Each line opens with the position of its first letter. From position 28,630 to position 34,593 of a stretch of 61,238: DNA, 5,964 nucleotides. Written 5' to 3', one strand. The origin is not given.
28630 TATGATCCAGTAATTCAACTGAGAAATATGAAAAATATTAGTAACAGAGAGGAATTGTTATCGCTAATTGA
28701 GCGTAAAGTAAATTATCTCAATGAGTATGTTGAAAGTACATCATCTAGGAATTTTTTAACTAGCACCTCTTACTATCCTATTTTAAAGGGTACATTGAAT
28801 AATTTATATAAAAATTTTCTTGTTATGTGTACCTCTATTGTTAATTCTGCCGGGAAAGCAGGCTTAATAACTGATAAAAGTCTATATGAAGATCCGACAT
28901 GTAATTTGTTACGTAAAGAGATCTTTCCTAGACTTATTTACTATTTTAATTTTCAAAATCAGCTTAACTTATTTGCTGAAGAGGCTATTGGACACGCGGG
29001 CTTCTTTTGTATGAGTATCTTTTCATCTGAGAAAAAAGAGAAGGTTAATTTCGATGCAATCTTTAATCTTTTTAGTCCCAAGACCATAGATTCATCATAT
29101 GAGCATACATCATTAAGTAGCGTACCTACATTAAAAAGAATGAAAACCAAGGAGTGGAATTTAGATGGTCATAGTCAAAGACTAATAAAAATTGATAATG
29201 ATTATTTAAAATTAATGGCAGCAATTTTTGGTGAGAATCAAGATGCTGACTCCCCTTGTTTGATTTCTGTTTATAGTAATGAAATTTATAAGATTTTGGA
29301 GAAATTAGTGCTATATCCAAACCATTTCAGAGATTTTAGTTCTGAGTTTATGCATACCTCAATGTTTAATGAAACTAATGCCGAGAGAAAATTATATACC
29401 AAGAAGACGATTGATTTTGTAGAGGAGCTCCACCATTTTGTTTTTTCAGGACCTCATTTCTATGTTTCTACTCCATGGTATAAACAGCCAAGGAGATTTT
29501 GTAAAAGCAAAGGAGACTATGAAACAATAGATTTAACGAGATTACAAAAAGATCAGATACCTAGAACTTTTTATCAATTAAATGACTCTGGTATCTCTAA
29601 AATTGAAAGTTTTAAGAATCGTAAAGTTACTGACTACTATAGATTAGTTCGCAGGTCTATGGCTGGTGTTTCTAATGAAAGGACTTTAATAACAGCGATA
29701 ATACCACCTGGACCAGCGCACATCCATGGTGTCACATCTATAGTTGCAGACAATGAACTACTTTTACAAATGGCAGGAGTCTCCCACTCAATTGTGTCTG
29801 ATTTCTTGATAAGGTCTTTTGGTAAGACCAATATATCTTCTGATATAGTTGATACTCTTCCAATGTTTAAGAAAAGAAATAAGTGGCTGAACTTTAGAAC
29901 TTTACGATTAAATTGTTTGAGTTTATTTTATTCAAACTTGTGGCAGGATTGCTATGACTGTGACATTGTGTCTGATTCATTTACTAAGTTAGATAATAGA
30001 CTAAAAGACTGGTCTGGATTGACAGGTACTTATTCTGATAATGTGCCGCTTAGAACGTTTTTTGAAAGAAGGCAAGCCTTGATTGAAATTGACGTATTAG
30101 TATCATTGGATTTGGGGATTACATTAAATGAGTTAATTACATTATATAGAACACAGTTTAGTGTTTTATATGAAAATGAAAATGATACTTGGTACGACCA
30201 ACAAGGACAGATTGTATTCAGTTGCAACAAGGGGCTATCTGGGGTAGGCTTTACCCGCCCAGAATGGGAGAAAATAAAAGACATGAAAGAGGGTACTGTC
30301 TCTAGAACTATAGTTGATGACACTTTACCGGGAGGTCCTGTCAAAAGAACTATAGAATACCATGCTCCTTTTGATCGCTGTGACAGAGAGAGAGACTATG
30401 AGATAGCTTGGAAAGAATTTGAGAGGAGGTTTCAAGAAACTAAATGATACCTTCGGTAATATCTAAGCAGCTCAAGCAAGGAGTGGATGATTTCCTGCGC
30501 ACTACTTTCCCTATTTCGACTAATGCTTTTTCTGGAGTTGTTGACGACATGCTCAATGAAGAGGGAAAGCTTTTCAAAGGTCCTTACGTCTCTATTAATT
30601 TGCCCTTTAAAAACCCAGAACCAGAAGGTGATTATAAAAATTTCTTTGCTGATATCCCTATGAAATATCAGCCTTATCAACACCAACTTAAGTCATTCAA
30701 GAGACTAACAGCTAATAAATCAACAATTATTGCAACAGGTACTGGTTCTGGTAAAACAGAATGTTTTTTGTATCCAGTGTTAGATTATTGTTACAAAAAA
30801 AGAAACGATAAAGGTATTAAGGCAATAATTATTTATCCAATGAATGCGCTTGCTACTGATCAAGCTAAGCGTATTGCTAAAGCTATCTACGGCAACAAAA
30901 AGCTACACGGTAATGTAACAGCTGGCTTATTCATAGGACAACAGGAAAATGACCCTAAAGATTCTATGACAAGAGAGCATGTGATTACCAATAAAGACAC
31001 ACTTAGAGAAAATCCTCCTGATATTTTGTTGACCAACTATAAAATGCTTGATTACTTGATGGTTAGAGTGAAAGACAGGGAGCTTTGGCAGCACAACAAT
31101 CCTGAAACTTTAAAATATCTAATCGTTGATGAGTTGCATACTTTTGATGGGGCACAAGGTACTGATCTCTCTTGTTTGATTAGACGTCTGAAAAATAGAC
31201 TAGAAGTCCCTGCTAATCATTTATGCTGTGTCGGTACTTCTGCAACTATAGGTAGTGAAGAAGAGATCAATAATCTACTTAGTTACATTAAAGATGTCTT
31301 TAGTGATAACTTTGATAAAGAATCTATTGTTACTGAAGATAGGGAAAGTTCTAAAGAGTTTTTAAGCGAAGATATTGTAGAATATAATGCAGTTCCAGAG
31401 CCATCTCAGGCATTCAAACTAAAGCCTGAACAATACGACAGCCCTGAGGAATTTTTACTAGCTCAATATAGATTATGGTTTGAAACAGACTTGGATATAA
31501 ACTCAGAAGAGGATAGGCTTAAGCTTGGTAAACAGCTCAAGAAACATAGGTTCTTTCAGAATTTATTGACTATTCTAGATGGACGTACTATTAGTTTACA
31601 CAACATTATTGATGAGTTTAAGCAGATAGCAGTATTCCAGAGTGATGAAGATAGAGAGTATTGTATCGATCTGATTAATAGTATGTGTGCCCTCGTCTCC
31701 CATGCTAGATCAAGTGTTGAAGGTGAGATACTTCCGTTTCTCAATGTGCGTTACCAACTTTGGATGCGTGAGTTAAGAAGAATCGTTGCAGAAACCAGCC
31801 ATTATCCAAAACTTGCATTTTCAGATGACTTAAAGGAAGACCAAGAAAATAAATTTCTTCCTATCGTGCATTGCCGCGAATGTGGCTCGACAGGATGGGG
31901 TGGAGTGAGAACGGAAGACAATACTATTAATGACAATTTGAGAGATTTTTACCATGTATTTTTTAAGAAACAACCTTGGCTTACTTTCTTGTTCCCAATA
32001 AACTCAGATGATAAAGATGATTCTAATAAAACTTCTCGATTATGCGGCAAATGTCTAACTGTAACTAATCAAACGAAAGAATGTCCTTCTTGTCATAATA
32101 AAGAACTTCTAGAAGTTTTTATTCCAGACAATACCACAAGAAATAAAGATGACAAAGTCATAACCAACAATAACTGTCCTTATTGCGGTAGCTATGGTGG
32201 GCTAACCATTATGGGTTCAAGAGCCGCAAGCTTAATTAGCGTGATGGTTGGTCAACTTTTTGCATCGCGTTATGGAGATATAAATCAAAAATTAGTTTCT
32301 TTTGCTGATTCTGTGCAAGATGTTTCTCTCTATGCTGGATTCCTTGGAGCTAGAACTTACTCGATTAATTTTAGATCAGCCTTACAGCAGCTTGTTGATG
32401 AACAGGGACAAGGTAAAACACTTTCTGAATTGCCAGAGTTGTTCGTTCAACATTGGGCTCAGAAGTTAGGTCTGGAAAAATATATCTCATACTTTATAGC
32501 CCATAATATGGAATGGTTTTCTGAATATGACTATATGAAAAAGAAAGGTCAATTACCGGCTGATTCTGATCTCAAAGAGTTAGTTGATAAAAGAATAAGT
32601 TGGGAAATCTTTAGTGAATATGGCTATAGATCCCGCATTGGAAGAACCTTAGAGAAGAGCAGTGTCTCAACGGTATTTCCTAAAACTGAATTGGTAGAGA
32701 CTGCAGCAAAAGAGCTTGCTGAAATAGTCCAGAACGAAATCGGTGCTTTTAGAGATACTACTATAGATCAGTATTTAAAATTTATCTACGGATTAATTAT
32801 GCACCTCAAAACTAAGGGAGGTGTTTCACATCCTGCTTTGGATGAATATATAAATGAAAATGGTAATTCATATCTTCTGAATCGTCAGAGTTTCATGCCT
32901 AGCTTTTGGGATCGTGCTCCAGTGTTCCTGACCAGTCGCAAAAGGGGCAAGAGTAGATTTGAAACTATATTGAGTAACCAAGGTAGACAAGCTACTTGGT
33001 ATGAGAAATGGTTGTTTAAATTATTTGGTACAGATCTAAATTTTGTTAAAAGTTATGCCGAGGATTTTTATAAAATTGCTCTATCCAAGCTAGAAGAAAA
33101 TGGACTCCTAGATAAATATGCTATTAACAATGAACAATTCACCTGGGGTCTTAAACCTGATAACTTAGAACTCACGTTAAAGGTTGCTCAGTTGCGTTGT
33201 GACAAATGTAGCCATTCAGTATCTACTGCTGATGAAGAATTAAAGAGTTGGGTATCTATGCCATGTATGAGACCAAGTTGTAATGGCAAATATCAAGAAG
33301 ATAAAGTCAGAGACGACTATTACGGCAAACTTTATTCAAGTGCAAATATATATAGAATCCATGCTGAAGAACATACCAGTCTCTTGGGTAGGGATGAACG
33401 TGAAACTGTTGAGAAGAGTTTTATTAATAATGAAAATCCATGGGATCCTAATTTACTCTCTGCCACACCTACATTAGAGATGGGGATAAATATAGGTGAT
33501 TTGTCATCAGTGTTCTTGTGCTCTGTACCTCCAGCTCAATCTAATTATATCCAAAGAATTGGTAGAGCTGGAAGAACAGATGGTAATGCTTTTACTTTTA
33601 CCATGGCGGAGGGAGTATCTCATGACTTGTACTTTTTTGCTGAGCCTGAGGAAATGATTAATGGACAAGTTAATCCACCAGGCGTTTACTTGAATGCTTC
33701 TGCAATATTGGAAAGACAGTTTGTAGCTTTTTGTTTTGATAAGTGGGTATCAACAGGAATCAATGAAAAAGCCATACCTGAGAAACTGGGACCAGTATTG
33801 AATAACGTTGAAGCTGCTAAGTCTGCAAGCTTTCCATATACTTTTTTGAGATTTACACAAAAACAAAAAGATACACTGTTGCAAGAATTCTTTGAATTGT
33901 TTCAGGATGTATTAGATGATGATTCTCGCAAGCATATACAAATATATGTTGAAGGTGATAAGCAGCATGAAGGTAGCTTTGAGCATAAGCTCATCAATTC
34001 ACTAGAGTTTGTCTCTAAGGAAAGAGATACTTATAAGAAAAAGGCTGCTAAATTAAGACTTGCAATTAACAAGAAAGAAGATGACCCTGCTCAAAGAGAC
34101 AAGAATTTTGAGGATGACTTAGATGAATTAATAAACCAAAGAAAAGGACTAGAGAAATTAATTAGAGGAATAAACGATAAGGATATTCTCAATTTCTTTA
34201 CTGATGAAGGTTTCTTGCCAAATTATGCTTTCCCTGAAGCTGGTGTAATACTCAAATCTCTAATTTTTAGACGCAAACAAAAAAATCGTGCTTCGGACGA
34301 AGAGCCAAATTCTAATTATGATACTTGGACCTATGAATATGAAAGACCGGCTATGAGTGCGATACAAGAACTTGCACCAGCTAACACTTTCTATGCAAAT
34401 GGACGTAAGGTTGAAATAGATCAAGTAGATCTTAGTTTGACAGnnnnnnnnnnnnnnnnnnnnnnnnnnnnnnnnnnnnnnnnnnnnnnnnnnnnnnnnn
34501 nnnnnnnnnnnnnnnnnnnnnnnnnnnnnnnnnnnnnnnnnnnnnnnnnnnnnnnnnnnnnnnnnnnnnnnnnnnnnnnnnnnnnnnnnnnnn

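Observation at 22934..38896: Coupled SNF2 / N6-MTase / giant DExH-DUF1998 / UvrD operon: DISARM class 1-like, no PLD nuclease, DruE-sized fusion protein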

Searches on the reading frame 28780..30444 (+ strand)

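Call 33: search_protein_families(library=pfam, proteins=[window:28780-30444:+], max_evalue=1)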
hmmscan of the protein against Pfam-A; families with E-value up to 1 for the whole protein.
window:28780-30444:+ (555 aa): 1 family
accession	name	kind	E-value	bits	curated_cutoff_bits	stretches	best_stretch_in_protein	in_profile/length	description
PF04299.18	FMN_bind_2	-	0.21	11.7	22.4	1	219-238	75-94/168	Putative FMN-binding domain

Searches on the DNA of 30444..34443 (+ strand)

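Call 19: search_dna_similar(query=window:30444-34443:+, collection=ecoli_genomes, mode=distant, max_evalue=0.001, max_rows=10)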
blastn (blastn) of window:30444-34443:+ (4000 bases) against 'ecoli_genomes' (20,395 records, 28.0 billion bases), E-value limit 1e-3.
Records with a match: 73; places in all: 73; records where one place covers at least 80% of the query: 0.
Genomes with a match: 73 of 5426; with a place that covers at least 80% of the query: 0. Places per genome that has any: lowest 1, median 1, highest 1. On chromosomes: 63 places; on plasmids: 10.
Best place of each record, by identity: 60-80% 73.
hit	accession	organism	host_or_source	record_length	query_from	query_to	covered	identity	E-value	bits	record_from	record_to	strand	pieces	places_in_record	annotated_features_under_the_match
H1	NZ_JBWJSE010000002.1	Escherichia coli strain D53-1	Canis lupus familiaris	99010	370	749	10%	65.8%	4e-13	89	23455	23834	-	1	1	DEAD/DEAH box helicase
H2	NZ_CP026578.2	Escherichia coli strain WCHEC005237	Homo sapiens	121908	374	753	10%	65.6%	1e-13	91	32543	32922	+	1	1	DEAD/DEAH box helicase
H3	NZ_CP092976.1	Escherichia coli strain WCHEC005215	Homo sapiens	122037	374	753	10%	65.6%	1e-13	91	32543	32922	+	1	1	DEAD/DEAH box helicase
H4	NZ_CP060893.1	Escherichia coli strain EC22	Homo sapiens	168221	374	753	10%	65.6%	1e-13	91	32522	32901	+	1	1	DEAD/DEAH box helicase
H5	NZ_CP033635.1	Escherichia coli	chicken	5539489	374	749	9%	65.7%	1e-12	86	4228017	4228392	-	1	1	DEAD/DEAH box helicase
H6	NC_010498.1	Escherichia coli SMS-3-5 strain SMS-3-5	-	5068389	374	749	9%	65.7%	1e-12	86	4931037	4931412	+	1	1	DEAD/DEAH box helicase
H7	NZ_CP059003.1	Escherichia coli strain 2D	Homo sapiens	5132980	374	749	9%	65.7%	1e-12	86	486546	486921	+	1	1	DEAD/DEAH box helicase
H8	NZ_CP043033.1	Escherichia coli strain XDL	Homo sapiens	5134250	374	749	9%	65.7%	1e-12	86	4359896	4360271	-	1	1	DEAD/DEAH box helicase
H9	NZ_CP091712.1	Escherichia coli strain KFu014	river water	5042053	374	749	9%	65.7%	1e-12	86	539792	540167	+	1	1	DEAD/DEAH box helicase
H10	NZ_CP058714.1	Escherichia coli strain M172-1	Manis javanica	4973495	374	749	9%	65.7%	1e-12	86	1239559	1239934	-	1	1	DEAD/DEAH box helicase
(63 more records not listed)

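Call 20: get_annotated_region(hit=H6, flank=16000)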
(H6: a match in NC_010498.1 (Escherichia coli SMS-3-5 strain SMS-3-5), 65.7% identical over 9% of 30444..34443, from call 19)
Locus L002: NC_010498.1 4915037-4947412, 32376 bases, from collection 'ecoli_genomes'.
description: Escherichia coli SMS-3-5, complete sequence
organism: Escherichia coli SMS-3-5 strain SMS-3-5 (NCBI taxid 439855)
replicon: chromosome; assembly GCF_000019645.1
host: -; source: -; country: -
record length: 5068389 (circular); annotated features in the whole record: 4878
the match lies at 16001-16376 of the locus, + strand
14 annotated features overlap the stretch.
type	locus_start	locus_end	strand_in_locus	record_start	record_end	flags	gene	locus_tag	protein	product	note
CDS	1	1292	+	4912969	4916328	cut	-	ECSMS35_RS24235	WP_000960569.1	STY4851/ECs_5259 family protein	-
CDS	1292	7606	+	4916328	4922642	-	-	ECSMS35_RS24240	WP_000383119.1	DEAD/DEAH box helicase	-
CDS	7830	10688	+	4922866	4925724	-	-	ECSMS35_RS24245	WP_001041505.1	DEAD/DEAH box helicase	-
CDS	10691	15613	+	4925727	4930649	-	-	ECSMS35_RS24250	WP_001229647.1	class I SAM-dependent DNA methyltransferase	-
CDS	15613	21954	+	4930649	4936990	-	-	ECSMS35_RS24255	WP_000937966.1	DEAD/DEAH box helicase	-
CDS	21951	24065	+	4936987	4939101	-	-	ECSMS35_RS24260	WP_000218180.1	UvrD-helicase domain-containing protein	-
CDS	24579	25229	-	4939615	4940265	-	-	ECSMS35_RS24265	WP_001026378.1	hypothetical protein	-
CDS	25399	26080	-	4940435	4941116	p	-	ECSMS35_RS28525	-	hypothetical protein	frameshifted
CDS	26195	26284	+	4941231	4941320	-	-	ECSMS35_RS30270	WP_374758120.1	hypothetical protein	-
CDS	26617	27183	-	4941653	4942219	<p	-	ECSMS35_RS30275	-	sialate O-acetylesterase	incomplete; partial in the middle of a contig; missing C-terminus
CDS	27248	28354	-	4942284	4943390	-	nanM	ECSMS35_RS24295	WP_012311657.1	N-acetylneuraminate epimerase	-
CDS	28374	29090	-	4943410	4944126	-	nanC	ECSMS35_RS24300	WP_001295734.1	N-acetylneuraminic acid outer membrane channel NanC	-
CDS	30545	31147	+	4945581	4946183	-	fimB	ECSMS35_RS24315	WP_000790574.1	type 1 fimbria switch DNA invertase FimB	-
CDS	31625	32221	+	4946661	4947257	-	fimE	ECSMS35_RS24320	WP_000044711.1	type 1 fimbria switch DNA invertase FimE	upgraded from regulatory protein to switch DNA invertase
